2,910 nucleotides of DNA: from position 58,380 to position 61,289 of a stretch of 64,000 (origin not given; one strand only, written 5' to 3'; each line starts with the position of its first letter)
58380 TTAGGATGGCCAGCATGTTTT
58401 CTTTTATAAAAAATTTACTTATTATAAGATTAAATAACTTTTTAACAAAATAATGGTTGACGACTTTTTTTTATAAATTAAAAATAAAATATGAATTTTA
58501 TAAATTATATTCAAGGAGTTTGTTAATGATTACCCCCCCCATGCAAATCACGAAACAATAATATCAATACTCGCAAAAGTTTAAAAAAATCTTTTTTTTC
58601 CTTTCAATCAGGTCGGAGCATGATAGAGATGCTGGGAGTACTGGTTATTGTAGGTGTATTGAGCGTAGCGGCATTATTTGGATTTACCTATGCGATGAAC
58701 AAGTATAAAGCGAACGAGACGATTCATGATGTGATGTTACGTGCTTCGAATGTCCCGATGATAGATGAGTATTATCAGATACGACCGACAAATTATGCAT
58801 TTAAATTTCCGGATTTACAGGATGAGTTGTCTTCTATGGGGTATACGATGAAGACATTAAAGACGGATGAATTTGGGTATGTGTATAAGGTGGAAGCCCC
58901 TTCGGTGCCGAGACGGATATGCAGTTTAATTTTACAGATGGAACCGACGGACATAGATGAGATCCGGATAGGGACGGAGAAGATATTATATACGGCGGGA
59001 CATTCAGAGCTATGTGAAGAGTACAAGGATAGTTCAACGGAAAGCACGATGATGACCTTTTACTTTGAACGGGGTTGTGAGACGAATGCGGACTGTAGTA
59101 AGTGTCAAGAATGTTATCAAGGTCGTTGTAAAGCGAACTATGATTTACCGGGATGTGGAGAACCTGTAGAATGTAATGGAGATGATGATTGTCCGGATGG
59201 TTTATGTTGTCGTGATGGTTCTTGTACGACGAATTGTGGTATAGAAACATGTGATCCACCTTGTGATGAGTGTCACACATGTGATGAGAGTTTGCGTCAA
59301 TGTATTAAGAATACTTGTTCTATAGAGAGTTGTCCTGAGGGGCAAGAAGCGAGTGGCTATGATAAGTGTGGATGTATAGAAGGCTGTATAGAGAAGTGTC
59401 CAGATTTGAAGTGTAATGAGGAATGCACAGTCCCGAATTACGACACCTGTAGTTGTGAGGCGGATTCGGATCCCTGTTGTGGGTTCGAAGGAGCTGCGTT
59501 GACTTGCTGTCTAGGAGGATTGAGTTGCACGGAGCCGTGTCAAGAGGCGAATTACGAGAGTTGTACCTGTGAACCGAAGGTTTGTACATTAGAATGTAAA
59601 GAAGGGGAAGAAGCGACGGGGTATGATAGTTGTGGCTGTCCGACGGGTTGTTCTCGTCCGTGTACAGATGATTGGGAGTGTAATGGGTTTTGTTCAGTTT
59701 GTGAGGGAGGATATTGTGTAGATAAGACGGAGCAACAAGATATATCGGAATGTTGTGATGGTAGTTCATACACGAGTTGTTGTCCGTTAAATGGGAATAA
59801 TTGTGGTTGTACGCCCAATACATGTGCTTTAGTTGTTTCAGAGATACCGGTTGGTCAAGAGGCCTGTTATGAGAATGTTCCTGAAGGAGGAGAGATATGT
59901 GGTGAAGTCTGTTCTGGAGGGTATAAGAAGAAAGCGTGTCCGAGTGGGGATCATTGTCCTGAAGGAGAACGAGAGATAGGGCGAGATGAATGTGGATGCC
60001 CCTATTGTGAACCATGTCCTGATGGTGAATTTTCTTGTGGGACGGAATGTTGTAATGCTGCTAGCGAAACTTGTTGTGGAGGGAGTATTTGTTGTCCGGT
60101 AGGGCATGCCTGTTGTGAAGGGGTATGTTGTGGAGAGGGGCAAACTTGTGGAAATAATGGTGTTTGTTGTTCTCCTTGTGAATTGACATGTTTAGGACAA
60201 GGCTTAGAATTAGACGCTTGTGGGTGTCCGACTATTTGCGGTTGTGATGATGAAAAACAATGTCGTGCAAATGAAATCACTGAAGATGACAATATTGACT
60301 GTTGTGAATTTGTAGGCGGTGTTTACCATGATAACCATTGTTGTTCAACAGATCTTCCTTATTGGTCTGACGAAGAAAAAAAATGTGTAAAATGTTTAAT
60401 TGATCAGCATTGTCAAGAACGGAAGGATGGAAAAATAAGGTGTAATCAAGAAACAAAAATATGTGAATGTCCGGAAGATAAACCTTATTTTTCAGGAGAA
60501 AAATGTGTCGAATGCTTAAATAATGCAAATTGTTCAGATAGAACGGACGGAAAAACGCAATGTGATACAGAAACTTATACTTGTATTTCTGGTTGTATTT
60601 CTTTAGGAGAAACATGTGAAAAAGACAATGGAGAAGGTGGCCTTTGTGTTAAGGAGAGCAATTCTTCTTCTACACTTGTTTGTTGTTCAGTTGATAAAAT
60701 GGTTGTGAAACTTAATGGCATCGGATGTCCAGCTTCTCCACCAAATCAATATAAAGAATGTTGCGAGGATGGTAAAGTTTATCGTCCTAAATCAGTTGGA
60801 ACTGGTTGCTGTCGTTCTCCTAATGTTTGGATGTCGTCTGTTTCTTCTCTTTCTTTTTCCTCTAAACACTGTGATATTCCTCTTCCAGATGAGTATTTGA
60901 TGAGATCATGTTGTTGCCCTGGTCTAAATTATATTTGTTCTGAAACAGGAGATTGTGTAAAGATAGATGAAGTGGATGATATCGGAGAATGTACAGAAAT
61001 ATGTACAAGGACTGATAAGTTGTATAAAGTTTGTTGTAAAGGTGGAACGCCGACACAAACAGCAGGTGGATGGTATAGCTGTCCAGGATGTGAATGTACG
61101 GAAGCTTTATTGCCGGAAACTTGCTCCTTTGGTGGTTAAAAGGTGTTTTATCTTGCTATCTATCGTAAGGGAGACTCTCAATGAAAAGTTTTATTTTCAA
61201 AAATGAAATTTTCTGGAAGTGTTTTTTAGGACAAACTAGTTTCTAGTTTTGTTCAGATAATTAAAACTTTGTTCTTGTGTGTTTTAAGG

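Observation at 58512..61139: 839-aa, ~15 % cysteine 'eukaryote-like' protein with pilin-type N-terminus whose leader is out of frame behind a C8 tract - candidate phase-variable gene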

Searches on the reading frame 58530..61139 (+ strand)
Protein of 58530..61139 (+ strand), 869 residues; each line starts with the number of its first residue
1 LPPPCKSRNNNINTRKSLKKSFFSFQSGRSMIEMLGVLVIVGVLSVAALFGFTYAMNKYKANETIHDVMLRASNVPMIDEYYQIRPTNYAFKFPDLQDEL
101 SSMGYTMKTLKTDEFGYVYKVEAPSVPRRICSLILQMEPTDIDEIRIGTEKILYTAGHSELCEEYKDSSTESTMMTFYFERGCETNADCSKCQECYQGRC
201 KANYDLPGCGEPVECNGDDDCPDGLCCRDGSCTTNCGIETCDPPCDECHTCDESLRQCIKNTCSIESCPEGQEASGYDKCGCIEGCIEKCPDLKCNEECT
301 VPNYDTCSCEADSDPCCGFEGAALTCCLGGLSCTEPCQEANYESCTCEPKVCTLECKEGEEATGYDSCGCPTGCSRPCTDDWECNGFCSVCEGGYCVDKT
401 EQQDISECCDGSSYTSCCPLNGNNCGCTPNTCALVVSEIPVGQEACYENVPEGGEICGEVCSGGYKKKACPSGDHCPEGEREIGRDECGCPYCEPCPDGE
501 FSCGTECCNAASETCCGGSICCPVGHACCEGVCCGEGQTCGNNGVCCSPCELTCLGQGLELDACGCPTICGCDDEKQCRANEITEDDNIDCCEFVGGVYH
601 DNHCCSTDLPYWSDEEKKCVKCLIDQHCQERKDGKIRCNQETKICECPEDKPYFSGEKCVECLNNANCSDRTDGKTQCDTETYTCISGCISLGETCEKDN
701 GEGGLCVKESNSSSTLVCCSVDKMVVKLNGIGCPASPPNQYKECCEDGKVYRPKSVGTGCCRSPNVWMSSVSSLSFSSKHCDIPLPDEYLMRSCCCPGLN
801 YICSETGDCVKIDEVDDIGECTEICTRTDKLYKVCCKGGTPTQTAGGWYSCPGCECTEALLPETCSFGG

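Call 6: search_protein_families(library=pfam, proteins=[window:58530-61139:+], max_evalue=0.01)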
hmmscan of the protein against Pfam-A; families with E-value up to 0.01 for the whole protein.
window:58530-61139:+ (869 aa): 0 families

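Call 8: find_homologous_proteins(query=window:58530-61139:+, max_evalue=0.001)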
Query window:58530-61139:+ (869 aa): 107 proteins with E <= 0.001 among 3213 candidates.
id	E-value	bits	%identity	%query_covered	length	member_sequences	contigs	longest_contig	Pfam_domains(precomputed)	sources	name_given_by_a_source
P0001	0.0e+0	1958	100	96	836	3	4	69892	-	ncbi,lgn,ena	-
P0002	8.0e-211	721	73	32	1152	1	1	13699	-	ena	-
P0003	1.6e-197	677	76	33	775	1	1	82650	-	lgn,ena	-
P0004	5.7e-161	556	52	46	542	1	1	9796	-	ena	-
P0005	1.4e-152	528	74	21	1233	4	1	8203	-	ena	-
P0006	1.9e-140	488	47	54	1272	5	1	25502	-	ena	-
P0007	3.7e-128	447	52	44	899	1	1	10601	-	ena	-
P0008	4.1e-119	417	42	77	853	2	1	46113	-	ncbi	-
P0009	4.6e-113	397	44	46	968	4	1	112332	-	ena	-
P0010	1.1e-95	340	41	54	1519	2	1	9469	-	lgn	-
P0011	2.1e-94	336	42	54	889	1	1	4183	-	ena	-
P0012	2.5e-78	282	44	62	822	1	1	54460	-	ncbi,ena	-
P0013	1.9e-77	279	74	21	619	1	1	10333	-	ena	-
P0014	5.2e-75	271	57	26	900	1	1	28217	-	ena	-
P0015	8.2e-68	248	55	36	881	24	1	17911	-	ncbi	-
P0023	8.3e-40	155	49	19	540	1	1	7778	PF07963.18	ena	-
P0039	2.3e-35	140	57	15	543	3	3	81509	-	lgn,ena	-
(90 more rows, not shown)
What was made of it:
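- GGAG at 58615-58618 lies 10 nt before ATG 58629, and public gene callers chose that start (P0001, 836 aa; call 8).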

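Call 10: find_encoding_contigs(protein=P0001, flank=6000, max_places=10)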
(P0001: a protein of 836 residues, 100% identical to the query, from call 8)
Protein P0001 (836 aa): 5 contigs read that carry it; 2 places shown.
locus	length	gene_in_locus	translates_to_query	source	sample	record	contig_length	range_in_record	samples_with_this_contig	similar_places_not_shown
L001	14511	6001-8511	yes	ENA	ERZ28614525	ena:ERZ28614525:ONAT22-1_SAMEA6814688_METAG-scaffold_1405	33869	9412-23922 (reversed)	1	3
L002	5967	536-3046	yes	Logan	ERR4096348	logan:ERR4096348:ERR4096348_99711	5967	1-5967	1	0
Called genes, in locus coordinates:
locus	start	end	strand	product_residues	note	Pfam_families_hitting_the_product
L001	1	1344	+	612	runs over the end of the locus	PF13203:DUF2201_N, PF09967:DUF2201 (weak)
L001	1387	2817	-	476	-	PF00271:Helicase_C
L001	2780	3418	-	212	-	PF04851:ResIII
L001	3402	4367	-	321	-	-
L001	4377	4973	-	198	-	-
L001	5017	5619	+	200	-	PF00118:Cpn60_TCP1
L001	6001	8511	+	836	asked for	-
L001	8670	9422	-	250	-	PF12796:Ank_2, PF13857:Ank_5 (faint), PF23745:ANK_LRRK2 (faint), PF00023:Ank (faint), PF13606:Ank_3 (faint), PF13637:Ank_4 (weak), PF12796:Ank_2 (weak)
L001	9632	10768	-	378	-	PF01555:N6_N4_Mtase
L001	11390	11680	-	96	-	PF01527:HTH_Tnp_1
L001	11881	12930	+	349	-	PF12740:PETase, PF02129:Peptidase_S15, PF01738:DLH, PF12146:Hydrolase_4 (weak)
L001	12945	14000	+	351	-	PF12697:Abhydrolase_6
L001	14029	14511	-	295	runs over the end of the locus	PF06719:AraC_N, PF00165:HTH_AraC (faint), PF12833:HTH_18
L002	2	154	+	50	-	?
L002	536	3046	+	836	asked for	-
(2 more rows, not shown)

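Call 26: find_encoding_contigs(protein=P0003, flank=1000, max_places=4)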
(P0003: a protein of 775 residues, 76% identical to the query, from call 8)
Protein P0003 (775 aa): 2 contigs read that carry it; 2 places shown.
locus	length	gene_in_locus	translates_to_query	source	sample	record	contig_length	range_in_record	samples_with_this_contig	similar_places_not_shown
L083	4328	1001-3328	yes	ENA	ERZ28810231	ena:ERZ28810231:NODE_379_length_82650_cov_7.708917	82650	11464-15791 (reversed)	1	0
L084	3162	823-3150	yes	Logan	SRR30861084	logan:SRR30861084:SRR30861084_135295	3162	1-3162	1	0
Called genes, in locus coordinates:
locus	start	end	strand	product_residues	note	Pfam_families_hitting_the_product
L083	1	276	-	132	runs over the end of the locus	PF00411:Ribosomal_S11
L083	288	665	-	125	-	PF00416:Ribosomal_S13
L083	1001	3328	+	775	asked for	-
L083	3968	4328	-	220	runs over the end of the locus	PF00406:ADK, PF13207:AAA_17, PF05191:ADK_lid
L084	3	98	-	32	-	?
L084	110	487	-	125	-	PF00416:Ribosomal_S13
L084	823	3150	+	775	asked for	-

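Call 27: find_encoding_contigs(protein=P0013, flank=1000, max_places=4)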
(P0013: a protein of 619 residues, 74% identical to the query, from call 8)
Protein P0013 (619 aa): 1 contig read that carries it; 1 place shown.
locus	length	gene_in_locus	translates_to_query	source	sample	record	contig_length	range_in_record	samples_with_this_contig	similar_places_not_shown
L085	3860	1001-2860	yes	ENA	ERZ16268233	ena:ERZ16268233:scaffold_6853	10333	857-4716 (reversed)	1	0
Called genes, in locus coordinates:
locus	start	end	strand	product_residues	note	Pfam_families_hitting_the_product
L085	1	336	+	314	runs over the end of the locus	-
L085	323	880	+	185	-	PF02677:QueH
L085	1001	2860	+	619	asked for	-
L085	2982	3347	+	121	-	-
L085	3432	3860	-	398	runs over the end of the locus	PF00162:PGK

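Call 28: find_encoding_contigs(protein=P0010, flank=1000, max_places=4)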
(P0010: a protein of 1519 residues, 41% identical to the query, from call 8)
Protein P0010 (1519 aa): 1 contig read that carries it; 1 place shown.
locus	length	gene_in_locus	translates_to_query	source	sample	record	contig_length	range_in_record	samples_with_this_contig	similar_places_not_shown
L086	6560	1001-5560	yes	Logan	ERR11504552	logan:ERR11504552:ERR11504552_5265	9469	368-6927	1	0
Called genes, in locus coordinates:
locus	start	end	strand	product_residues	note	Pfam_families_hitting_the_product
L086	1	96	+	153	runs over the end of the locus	?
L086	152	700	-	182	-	PF13505:OMP_b-brl, PF02462:Opacity, PF09411:PagL (weak)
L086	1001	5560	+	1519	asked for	-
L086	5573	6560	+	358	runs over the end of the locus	-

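Call 29: find_encoding_contigs(protein=P0011, flank=1000, max_places=4)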
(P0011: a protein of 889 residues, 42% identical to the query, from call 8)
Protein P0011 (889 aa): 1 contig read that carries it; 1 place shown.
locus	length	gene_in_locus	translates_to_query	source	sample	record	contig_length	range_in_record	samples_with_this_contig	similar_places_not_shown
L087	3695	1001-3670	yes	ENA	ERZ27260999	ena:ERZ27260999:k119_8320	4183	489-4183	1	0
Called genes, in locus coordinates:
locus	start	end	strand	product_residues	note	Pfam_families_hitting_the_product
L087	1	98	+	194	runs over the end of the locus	?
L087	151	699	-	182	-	PF13505:OMP_b-brl, PF02462:Opacity, PF09411:PagL (weak)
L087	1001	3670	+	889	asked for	-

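Call 44: search_protein_families(library=ncbifam, proteins=[P0008, P0023, P0039], max_evalue=1)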
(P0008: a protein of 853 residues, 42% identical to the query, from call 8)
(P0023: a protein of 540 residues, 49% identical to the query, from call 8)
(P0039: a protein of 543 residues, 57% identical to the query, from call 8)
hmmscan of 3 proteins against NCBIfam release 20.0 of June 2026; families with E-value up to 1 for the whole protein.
P0008 (853 aa): 3 families
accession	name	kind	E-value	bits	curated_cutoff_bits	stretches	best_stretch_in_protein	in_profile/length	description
NF007800.0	PRK10506.1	equivalog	0.053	13.3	158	1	2-47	5-50/163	prepilin peptidase-dependent protein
NF005826.1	PRK07718.1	equivalog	0.21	11.5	140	1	8-56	5-55/143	flagellar basal body-associated protein FliL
TIGR01708.2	typeII_sec_gspH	equivalog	0.39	10.7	80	1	5-46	1-42/169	type II secretion system minor pseudopilin GspH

P0023 (540 aa): 7 families
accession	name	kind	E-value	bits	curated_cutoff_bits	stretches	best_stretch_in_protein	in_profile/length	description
TIGR02532.1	IV_pilin_GFxxxE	domain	3.7e-05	23.4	16.3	1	42-61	5-24/24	prepilin-type N-terminal cleavage/methylation domain-containing protein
TIGR01708.2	typeII_sec_gspH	equivalog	0.0004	20.4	80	1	38-76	1-39/169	type II secretion system minor pseudopilin GspH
TIGR01710.1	typeII_sec_gspG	equivalog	0.013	15.5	88.85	1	39-78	1-38/134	type II secretion system major pseudopilin GspG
NF040999.1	pilin_ComGC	equivalog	0.024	14.8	75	1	38-58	1-21/84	competence type IV pilus major pilin ComGC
NF007800.0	PRK10506.1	equivalog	0.037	13.8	158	1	36-78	6-48/163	prepilin peptidase-dependent protein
NF041013.1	T4P_ComGE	equivalog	0.07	13.2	49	1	37-73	2-38/83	competence type IV pilus minor pilin ComGE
NF041775.1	typeIV_PilA_Myxo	equivalog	0.17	11.9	400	1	37-65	9-37/214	type IV pilin protein PilA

P0039 (543 aa): 5 families
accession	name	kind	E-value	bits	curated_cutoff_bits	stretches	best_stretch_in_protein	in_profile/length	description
NF038033.1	FEA1_rel_lipo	equivalog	0.0017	17.1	250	1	156-231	33-101/406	FEA1-related lipoprotein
TIGR02532.1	IV_pilin_GFxxxE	domain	0.0033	17.2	16.3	1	8-27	5-24/24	prepilin-type N-terminal cleavage/methylation domain-containing protein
TIGR01708.2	typeII_sec_gspH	equivalog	0.016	15.2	80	1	4-45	1-42/169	type II secretion system minor pseudopilin GspH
TIGR02523.1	type_IV_pilV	equivalog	0.33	11.4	52.2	1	4-43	1-42/139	type IV pilus modification protein PilV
NF005439.0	PRK07027.1-3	equivalog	0.62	10.1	261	0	156-204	85-131/150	cobalamin biosynthesis protein CbiG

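Call 70: find_encoding_contigs(protein=P0012, flank=10000, max_places=2)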
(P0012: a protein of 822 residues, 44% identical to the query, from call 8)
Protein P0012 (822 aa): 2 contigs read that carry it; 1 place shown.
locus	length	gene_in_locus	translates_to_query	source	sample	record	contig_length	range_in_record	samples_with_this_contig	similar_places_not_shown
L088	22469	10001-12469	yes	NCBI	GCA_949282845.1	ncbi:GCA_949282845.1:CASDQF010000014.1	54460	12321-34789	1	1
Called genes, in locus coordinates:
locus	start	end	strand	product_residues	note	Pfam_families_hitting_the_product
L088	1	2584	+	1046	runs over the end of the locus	PF00873:ACR_tran, PF03176:MMPL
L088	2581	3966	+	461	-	PF02321:OEP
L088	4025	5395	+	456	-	PF01554:MatE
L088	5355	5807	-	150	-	-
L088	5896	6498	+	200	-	PF09335:VTT_dom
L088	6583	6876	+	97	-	PF00830:Ribosomal_L28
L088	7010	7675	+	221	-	-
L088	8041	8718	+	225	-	PF02129:Peptidase_S15 (weak), PF00561:Abhydrolase_1 (weak), PF12697:Abhydrolase_6 (faint), PF12146:Hydrolase_4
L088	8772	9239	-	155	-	PF00380:Ribosomal_S9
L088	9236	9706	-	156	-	PF00572:Ribosomal_L13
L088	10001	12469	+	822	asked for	-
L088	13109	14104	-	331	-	PF01210:NAD_Gly3P_dh_N, PF02558:ApbA, PF03446:NAD_binding_2, PF03807:F420_oxidored, PF07479:NAD_Gly3P_dh_C, PF20618:GPD_NAD_C_bact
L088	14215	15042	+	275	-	PF01790:LGT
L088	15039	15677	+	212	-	PF09835:DUF2062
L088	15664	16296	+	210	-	PF02578:Cu-oxidase_4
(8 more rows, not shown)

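Call 71: find_encoding_contigs(protein=P0008, flank=10000, max_places=2)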
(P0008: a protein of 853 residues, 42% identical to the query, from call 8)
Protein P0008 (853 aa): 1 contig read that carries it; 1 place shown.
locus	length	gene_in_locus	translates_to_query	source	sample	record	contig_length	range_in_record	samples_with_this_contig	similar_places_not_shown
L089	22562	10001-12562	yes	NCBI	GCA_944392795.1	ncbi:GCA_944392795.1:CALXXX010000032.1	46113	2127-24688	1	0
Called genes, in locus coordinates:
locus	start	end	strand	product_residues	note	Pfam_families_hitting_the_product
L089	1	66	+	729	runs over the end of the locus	?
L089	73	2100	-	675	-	PF00270:DEAD (faint), PF04851:ResIII, PF17757:UvrB_inter, PF27431:UvrB_3rd, PF00271:Helicase_C, PF12344:UvrB, PF02151:UVR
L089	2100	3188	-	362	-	-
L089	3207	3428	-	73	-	PF01176:eIF-1a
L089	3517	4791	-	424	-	PF01435:Peptidase_M48, PF24575:TPR_Slam (faint), PF13181:TPR_8 (faint), PF12895:ANAPC3 (faint), PF13429:TPR_15 (weak), PF13432:TPR_16, PF23914:TPR_CcmH_CycH, PF13414:TPR_11, +6 more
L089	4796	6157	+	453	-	PF01019:G_glu_transpept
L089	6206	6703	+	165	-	PF02470:MlaD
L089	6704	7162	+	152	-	PF02470:MlaD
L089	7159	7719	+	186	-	PF09923:DUF2155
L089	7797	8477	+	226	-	PF09976:TPR_21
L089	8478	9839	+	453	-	PF00071:Ras (weak), PF01926:MMR_HSR1, PF02421:FeoB_N, PF04548:AIG1 (weak), PF00009:GTP_EFTU, PF01926:MMR_HSR1, PF02421:FeoB_N, PF14714:KH_dom-like, +8 more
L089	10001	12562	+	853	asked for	-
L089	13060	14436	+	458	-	PF02321:OEP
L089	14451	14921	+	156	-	PF10691:DUF2497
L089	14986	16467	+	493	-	PF13500:AAA_26 (faint), PF01515:PTA_PTB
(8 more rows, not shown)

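Call 77: list_cluster_members(proteins=[P0001, P0108, P0003])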
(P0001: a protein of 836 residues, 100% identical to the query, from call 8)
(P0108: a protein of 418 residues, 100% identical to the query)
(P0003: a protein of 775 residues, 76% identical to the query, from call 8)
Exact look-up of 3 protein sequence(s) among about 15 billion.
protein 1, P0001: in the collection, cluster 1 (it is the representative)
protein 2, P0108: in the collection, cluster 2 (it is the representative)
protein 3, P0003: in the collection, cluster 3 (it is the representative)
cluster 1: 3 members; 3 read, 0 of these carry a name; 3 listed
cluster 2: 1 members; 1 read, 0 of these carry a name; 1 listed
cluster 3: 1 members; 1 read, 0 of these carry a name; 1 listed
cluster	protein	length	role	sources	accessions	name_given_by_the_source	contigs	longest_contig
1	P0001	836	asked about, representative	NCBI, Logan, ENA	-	-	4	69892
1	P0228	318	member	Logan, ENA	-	-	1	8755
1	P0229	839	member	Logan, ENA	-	-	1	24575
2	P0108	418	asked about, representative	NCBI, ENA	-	-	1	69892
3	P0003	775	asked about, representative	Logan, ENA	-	-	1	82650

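Call 79: find_encoding_contigs(protein=window:58620-61139:+, flank=1500, max_places=10)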
Protein window:58620-61139:+ (839 aa): 2 contigs read that carry it; 1 place shown.
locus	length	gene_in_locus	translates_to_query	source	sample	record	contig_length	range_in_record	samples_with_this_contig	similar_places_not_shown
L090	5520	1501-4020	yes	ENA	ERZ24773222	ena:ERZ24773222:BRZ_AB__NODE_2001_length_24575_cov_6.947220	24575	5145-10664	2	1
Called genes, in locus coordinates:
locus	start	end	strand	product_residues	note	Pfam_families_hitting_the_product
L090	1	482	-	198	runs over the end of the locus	-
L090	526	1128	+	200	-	PF00118:Cpn60_TCP1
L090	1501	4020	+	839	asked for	-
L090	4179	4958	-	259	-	PF12796:Ank_2, PF13857:Ank_5 (faint), PF23745:ANK_LRRK2 (faint), PF00023:Ank (faint), PF13606:Ank_3 (faint), PF12796:Ank_2 (weak), PF13637:Ank_4 (weak)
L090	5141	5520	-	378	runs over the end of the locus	PF01555:N6_N4_Mtase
